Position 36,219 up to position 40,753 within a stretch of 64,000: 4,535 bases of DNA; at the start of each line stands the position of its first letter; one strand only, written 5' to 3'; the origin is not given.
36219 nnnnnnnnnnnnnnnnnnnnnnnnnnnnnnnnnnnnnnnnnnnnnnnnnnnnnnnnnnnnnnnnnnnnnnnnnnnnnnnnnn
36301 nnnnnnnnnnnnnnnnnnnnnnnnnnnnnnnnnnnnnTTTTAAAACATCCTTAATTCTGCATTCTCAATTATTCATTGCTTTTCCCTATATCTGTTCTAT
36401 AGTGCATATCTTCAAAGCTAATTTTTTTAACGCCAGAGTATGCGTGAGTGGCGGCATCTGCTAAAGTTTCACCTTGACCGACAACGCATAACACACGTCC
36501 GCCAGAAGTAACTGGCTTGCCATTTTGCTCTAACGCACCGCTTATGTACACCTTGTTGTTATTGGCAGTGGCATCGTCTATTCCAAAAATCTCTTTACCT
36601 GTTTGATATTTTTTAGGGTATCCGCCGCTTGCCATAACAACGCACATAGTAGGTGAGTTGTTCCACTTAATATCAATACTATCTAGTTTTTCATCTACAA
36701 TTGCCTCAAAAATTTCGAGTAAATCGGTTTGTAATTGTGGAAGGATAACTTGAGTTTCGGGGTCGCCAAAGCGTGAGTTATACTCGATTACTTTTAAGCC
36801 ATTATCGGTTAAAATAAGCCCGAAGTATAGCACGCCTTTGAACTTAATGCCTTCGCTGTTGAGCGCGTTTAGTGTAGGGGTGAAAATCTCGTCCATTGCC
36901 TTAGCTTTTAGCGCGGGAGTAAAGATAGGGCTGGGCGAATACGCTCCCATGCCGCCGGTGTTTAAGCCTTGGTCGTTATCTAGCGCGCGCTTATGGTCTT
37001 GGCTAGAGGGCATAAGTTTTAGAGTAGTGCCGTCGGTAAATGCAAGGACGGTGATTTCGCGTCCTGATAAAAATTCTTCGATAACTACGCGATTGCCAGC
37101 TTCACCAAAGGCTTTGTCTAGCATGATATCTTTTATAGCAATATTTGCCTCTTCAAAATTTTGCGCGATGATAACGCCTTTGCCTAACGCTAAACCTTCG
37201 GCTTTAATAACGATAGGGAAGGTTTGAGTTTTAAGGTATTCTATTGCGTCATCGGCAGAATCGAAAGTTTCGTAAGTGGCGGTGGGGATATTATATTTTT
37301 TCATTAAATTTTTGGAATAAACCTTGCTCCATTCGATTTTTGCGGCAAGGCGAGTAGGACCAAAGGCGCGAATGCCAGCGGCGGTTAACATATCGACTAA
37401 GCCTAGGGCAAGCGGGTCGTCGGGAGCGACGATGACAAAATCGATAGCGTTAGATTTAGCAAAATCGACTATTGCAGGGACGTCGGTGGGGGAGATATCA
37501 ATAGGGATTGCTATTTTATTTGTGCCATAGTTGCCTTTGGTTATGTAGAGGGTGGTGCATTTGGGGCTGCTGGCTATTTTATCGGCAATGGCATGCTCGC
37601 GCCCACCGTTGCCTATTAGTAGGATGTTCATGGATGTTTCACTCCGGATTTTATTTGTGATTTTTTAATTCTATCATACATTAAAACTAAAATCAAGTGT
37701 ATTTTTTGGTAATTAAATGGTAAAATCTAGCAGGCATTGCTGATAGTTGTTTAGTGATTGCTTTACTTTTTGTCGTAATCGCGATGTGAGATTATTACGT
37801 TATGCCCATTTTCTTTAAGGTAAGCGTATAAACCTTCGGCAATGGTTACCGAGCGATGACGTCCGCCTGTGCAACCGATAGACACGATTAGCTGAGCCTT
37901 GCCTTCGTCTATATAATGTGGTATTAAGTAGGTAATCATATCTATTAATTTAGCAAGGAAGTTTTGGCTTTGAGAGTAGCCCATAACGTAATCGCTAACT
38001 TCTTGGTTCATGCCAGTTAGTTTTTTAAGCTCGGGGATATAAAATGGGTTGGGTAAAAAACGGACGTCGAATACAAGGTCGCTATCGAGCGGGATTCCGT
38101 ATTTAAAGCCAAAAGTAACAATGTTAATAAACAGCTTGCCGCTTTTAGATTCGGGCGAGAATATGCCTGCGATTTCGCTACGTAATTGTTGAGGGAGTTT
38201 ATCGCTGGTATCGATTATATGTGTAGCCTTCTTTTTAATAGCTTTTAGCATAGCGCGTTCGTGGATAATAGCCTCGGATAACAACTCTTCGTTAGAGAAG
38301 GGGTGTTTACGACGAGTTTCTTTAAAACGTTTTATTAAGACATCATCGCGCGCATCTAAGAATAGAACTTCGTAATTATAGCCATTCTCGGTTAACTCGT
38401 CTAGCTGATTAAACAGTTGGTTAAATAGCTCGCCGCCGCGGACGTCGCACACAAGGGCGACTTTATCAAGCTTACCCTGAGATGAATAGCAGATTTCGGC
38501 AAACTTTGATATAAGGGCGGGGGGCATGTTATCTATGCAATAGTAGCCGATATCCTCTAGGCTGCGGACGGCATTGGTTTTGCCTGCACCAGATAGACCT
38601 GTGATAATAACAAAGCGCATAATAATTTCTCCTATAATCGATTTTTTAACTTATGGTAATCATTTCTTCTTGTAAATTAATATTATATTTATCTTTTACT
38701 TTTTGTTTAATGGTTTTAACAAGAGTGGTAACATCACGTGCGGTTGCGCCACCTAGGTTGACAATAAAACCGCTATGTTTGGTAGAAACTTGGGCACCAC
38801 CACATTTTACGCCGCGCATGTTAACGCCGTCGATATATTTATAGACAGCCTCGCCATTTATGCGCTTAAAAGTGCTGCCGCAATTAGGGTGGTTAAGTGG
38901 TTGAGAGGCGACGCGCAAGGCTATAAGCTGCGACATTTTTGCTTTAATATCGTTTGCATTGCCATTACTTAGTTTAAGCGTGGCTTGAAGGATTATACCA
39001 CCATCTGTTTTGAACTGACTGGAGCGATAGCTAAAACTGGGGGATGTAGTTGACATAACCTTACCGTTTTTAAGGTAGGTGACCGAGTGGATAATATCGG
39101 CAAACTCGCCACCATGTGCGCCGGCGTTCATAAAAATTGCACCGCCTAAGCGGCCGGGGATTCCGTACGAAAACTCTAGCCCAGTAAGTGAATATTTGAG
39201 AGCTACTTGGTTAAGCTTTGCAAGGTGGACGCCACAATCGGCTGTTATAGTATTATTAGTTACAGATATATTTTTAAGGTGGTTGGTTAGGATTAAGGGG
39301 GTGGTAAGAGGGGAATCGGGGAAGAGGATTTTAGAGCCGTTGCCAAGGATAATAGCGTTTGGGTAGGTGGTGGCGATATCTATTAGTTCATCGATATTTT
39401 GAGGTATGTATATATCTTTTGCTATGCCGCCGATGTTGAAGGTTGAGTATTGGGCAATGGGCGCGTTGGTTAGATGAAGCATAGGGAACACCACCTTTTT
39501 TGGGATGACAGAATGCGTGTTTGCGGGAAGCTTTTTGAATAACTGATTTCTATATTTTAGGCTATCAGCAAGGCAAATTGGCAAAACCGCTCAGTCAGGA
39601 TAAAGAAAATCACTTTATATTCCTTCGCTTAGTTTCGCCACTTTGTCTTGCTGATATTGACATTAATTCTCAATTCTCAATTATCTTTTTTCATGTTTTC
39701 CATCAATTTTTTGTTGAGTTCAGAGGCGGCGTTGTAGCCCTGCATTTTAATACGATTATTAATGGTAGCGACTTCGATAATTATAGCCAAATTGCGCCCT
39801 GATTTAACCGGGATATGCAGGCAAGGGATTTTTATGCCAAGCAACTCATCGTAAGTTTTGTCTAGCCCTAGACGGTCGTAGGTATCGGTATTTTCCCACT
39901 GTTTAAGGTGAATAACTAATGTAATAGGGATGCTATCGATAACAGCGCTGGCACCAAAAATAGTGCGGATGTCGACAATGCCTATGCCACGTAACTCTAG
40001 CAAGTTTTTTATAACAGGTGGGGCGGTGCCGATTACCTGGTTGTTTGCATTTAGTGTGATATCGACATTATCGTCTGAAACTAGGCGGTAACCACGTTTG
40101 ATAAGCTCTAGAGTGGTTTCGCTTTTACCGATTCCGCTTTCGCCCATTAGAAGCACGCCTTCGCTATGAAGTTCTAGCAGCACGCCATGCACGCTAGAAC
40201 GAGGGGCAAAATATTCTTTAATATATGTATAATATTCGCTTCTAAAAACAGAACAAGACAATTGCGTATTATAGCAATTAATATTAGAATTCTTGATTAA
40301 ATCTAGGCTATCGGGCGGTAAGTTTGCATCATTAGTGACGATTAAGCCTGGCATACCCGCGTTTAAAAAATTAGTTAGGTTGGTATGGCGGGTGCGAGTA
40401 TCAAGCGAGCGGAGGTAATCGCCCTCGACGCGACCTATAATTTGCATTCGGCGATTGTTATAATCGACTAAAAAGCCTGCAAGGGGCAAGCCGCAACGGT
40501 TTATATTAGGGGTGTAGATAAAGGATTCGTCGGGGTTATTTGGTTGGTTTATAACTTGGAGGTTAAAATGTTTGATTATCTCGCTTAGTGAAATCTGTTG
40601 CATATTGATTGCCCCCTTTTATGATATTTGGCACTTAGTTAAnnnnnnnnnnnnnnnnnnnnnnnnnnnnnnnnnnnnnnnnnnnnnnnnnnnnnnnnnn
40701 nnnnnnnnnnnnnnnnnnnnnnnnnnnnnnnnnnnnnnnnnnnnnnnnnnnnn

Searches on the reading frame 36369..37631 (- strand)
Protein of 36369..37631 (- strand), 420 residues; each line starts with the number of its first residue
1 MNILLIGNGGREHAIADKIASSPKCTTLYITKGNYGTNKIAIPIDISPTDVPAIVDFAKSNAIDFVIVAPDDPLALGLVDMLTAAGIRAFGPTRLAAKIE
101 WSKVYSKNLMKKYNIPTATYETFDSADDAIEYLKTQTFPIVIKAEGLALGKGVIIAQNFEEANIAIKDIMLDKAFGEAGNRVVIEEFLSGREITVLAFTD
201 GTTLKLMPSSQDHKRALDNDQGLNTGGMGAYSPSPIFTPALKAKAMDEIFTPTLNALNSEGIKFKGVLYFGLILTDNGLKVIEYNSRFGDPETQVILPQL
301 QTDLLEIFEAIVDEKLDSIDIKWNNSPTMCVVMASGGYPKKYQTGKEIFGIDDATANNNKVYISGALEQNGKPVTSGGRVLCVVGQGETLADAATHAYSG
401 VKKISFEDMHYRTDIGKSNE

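Call 20: search_protein_families(library=pfam, proteins=[window:36369-37631:-], max_evalue=0.001)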
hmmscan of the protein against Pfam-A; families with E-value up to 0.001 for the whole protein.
window:36369-37631:- (420 aa): 7 families
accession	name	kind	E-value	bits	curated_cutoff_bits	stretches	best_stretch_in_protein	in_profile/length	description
PF01071.24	GARS_A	-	1.2e-79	267.1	27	1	102-293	2-194/194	Phosphoribosylglycinamide synthetase, ATP-grasp (A) domain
PF02844.21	GARS_N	-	2.2e-33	115.4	29.5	1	1-100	1-100/100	Phosphoribosylglycinamide synthetase, N domain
PF02843.22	GARS_C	-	7.2e-31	106.8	34.8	1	328-417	1-91/92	Phosphoribosylglycinamide synthetase, C domain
PF02786.22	CPSase_L_D2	-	3.5e-08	33.7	19.8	1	103-288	2-180/211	Carbamoyl-phosphate synthase L chain, ATP binding domain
PF02222.28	ATP-grasp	-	2.9e-06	27.5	27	1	109-198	2-87/179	ATP-grasp domain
PF07478.18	Dala_Dala_lig_C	-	0.00014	21.9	24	1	109-200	1-93/204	D-ala D-ala ligase C-terminus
PF02655.19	ATP-grasp_3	-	0.00095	19.7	23.2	0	108-289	10-158/160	ATP-grasp domain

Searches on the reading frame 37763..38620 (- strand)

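Call 20: search_protein_families(library=pfam, proteins=[window:37763-38620:-], max_evalue=0.001)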
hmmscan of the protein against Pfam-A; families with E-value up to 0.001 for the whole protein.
window:37763-38620:- (285 aa): 2 families
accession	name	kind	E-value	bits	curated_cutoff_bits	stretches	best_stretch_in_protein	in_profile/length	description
PF03668.21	RapZ-like_N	-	6.1e-50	169.5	25.4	1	1-154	1-154/158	RapZ-like N-terminal domain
PF22740.1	PapZ_C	-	1.1e-46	158.4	27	1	165-282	3-120/121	RapZ C-terminal domain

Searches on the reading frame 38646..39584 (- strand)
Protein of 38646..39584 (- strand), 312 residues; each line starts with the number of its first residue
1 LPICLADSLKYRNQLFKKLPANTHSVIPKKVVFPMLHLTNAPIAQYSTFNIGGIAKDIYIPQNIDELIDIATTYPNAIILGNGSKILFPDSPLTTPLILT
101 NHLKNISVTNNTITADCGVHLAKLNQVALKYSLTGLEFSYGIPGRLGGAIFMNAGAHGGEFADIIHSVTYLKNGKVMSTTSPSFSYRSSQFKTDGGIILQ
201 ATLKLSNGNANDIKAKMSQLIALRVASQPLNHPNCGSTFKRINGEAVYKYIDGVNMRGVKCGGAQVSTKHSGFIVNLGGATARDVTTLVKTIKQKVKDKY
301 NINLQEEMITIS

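Call 20: search_protein_families(library=pfam, proteins=[window:38646-39584:-], max_evalue=0.001)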
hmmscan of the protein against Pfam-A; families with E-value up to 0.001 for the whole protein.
window:38646-39584:- (312 aa): 2 families
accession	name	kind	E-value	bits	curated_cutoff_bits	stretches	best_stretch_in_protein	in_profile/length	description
PF02873.21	MurB_C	-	9.4e-28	96.8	27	1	212-310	1-98/99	UDP-N-acetylenolpyruvoylglucosamine reductase, C-terminal domain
PF01565.28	FAD_binding_4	-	1.7e-12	47.6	26.4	1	60-176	6-135/139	FAD binding domain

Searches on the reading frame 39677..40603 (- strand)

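Call 20: search_protein_families(library=pfam, proteins=[window:39677-40603:-], max_evalue=0.001)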
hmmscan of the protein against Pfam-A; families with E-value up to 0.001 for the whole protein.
window:39677-40603:- (308 aa): 2 families
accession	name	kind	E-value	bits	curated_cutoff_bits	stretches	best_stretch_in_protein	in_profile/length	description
PF07475.17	Hpr_kinase_C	-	4.5e-64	215.5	33.3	1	131-299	2-170/171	HPr Serine kinase C-terminal domain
PF02603.21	Hpr_kinase_N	-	2.1e-25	89.6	24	1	4-127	1-124/125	HPr Serine kinase N terminus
